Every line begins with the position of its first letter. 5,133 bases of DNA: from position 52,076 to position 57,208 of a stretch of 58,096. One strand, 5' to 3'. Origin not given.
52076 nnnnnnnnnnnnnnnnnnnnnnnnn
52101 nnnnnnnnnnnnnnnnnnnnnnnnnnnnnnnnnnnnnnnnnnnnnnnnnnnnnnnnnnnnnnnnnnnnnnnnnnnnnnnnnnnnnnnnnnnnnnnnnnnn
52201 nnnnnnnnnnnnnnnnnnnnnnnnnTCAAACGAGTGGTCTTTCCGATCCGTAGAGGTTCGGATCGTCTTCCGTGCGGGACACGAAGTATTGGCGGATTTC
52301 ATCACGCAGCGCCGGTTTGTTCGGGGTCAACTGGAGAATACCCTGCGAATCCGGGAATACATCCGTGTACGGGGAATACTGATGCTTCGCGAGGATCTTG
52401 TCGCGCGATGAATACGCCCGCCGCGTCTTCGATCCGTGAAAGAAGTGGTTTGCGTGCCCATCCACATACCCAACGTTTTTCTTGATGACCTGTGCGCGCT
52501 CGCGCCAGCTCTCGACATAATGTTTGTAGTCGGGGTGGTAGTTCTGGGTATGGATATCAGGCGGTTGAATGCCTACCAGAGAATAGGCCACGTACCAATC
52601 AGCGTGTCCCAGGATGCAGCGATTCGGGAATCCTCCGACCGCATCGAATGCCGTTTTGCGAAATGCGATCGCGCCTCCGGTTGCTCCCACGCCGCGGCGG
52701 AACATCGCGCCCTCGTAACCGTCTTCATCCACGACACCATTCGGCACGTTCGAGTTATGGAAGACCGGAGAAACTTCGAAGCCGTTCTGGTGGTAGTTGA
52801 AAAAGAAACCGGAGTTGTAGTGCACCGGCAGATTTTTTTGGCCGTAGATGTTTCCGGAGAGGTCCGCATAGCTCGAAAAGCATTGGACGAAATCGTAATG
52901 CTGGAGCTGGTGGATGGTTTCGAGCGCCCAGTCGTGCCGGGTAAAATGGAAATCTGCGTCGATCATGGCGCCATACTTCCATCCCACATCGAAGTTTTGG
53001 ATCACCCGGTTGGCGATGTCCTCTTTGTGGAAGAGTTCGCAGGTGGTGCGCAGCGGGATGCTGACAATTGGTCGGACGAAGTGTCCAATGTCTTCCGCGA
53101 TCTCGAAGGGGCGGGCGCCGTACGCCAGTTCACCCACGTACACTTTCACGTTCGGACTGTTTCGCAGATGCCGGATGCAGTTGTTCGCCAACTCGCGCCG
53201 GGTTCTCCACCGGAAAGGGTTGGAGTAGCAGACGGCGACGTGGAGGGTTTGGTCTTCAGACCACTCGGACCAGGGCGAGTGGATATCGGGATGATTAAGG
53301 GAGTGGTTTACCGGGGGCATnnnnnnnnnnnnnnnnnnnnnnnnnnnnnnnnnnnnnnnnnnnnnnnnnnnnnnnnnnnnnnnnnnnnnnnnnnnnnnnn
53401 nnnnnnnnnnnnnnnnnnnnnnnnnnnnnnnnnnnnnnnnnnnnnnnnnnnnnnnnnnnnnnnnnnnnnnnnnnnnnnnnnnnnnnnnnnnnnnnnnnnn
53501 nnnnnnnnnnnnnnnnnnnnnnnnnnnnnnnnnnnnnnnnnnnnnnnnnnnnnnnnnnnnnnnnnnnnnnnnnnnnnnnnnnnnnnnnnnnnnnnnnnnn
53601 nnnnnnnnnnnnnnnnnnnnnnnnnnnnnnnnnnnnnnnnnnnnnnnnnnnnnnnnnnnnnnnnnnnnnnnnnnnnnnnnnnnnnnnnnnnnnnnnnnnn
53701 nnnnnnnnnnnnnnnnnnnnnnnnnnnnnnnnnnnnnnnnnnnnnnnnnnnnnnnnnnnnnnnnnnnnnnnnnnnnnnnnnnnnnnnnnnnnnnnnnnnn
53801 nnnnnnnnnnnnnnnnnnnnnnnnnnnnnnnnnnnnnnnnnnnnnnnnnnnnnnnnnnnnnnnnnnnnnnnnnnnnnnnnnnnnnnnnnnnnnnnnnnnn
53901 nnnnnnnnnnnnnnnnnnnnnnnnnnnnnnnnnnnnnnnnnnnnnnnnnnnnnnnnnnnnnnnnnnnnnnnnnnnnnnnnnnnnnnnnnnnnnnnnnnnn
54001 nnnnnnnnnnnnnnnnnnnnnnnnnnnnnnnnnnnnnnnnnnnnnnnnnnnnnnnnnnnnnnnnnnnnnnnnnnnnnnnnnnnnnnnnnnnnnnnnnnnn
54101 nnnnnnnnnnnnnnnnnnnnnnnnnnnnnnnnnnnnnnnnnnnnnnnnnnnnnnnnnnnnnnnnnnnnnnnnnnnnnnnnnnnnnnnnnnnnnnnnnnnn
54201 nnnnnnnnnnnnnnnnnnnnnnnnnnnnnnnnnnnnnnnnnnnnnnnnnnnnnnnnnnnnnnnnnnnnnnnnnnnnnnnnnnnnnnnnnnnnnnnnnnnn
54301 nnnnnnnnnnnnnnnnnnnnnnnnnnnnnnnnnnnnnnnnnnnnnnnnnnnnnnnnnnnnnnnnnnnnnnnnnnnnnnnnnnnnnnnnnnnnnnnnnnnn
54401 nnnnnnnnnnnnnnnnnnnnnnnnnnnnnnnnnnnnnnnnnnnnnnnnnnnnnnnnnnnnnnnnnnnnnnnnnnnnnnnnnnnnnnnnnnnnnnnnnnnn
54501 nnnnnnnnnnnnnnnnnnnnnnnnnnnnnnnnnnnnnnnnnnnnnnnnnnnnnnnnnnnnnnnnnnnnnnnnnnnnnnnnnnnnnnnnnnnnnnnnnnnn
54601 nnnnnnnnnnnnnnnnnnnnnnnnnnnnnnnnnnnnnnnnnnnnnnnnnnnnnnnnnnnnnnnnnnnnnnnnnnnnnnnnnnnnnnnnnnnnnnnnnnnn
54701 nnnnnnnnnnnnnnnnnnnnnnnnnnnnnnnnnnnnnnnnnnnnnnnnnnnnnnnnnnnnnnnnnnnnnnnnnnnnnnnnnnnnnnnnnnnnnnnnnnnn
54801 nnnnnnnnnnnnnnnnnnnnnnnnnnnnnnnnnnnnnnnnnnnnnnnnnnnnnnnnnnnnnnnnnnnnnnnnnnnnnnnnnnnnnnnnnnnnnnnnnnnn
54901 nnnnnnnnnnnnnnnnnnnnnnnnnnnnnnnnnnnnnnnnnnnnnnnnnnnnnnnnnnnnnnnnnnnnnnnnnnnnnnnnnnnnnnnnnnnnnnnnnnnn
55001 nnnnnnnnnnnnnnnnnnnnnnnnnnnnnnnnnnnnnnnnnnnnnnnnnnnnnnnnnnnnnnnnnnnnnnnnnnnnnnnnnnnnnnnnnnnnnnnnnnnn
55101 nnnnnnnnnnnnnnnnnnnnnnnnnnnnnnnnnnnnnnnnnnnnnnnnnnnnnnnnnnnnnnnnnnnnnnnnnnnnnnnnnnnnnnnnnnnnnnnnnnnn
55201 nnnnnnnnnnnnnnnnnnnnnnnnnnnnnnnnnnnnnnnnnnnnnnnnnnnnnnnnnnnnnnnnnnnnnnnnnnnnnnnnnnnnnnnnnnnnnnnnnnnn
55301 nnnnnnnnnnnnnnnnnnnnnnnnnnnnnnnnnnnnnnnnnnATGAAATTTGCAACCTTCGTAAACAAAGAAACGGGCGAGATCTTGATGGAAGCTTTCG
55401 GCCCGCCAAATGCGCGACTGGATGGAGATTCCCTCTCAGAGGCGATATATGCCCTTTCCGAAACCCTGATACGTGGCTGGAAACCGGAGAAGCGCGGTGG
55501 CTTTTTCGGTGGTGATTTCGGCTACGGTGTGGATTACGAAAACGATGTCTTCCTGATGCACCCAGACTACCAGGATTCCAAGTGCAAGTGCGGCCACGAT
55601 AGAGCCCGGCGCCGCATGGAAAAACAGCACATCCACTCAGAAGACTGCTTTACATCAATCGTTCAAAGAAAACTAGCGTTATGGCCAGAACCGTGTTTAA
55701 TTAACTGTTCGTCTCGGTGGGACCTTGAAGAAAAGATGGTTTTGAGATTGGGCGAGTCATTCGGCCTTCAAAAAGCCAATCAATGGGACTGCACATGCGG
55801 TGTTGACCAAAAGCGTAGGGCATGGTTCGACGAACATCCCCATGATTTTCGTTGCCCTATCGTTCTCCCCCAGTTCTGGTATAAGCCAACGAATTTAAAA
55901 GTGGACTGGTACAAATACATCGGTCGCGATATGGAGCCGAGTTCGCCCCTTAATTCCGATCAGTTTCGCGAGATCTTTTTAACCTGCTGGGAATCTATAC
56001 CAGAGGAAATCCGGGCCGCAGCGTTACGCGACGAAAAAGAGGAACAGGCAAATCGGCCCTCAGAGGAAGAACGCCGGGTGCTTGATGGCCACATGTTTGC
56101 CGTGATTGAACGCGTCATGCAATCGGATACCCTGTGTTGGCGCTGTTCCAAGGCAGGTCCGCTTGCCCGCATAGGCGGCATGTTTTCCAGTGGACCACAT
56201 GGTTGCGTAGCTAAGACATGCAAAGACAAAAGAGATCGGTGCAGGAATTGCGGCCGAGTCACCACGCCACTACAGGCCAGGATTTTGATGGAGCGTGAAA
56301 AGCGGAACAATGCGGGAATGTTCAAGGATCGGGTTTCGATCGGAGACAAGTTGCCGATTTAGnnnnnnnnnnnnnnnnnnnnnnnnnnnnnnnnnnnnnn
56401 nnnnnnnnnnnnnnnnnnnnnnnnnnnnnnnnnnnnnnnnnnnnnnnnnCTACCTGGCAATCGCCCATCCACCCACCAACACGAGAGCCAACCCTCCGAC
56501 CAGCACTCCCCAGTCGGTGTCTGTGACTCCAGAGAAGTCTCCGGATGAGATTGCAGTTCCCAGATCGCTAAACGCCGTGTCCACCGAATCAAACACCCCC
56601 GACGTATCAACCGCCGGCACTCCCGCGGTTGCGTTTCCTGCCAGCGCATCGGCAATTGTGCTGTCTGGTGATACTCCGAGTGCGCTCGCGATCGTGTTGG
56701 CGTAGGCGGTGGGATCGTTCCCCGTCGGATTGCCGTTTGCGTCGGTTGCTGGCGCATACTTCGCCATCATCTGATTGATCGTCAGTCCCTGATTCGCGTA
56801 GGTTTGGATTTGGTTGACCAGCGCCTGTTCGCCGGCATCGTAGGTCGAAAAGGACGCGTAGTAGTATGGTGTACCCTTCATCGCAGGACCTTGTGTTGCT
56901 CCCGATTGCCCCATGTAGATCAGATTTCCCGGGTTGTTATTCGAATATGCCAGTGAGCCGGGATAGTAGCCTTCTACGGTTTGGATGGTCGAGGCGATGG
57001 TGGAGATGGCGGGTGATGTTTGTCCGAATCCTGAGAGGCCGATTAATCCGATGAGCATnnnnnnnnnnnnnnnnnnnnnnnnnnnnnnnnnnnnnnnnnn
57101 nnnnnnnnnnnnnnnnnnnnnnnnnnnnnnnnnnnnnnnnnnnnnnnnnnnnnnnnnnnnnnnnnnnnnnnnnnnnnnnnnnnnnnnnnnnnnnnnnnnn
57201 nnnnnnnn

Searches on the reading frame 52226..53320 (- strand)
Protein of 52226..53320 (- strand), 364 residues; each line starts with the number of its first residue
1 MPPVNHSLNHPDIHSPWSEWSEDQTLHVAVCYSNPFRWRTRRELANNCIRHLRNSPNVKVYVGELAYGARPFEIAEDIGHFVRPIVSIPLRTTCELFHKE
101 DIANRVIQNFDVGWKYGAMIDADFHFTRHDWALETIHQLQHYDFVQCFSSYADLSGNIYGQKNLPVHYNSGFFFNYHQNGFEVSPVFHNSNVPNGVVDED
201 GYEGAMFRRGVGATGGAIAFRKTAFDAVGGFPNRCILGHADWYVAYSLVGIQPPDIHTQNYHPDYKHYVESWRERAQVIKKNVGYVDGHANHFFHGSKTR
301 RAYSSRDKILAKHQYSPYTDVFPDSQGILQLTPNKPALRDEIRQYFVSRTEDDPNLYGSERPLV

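Call 6: search_protein_families(library=pfam, proteins=[window:52226-53320:-], max_evalue=0.01)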
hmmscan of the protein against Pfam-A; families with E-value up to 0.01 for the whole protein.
window:52226-53320:- (364 aa): 0 families

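Call 7: search_protein_families(library=phrogs, proteins=[window:52226-53320:-], max_evalue=0.01)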
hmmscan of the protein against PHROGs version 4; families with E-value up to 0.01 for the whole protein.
window:52226-53320:- (364 aa): 0 families

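Call 14: find_encoding_contigs(protein=window:52226-53320:-, flank=10000, max_places=2)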
Protein window:52226-53320:- (364 aa): 5 contigs read that carry it; 2 places shown.
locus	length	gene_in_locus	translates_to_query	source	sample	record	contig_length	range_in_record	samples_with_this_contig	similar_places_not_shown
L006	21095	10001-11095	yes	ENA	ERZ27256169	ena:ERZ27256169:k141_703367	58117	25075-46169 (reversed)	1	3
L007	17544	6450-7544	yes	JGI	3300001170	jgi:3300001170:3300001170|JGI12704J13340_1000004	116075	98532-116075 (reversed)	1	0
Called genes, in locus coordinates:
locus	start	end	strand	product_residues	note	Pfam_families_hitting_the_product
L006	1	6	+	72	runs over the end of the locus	-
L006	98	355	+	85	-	-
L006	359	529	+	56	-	-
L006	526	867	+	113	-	-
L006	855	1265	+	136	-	-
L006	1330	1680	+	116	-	-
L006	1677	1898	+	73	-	-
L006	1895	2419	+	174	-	-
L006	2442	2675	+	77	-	-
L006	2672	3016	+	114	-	-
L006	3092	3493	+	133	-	PF02026:RyR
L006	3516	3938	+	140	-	-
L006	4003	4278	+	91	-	-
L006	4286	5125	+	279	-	PF00535:Glycos_transf_2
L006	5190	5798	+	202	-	-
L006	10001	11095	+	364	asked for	-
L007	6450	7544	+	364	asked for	-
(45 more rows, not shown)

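Call 94: search_protein_families(library=ncbifam, proteins=[window:52226-53320:-], max_evalue=0.1)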
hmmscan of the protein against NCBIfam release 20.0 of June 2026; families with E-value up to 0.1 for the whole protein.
window:52226-53320:- (364 aa): 0 families

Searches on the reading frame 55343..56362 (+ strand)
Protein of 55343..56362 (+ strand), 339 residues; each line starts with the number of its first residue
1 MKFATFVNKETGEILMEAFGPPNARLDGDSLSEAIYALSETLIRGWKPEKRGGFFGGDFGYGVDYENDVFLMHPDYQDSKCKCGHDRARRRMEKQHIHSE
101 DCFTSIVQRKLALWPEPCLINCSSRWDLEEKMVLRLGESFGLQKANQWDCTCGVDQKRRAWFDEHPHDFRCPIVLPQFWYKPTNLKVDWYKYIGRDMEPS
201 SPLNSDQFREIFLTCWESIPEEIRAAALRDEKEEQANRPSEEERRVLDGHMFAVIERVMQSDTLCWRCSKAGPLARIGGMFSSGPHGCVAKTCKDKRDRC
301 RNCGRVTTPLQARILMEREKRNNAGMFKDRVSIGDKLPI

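Call 6: search_protein_families(library=pfam, proteins=[window:55343-56362:+], max_evalue=0.01)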
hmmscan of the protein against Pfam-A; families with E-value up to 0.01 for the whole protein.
window:55343-56362:+ (339 aa): 0 families

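Call 7: search_protein_families(library=phrogs, proteins=[window:55343-56362:+], max_evalue=0.01)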
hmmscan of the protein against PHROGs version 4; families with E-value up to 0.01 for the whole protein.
window:55343-56362:+ (339 aa): 1 family
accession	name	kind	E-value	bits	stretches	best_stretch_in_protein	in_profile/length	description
phrog_13421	-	unknown function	1.1e-14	55.7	2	37-82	14-58/157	-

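Call 94: search_protein_families(library=ncbifam, proteins=[window:55343-56362:+], max_evalue=0.1)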
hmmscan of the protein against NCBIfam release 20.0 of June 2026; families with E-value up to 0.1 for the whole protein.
window:55343-56362:+ (339 aa): 0 families

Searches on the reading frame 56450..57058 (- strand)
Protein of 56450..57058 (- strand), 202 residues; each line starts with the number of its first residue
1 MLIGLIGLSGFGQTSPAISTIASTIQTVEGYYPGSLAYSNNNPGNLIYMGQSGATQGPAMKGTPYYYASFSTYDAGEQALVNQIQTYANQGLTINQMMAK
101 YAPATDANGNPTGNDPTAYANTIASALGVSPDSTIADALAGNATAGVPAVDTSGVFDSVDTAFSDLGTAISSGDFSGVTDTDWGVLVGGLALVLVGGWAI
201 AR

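Call 45: search_protein_families(library=phrogs, proteins=[window:56450-57058:-], max_evalue=0.01)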
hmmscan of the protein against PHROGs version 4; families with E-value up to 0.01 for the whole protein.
window:56450-57058:- (202 aa): 4 families
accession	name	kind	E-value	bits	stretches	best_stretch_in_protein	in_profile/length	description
phrog_873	-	head and packaging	4.1e-12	46.3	1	39-136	359-451/1277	endolysin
phrog_2276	-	tail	1.6e-09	38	1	34-137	489-579/673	tail length tape measure protein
phrog_7182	-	other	2.2e-09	37.1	1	28-135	651-760/1228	tail injection transglycosylase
phrog_7694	-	unknown function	1.8e-08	34.7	1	34-132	503-593/675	-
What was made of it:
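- On Caudoviricetes (tailed phages): The only PHROG 'tail' or 'tape measure' hits are to the lytic-transglycosylase domain of 56450-57058 (call 45).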
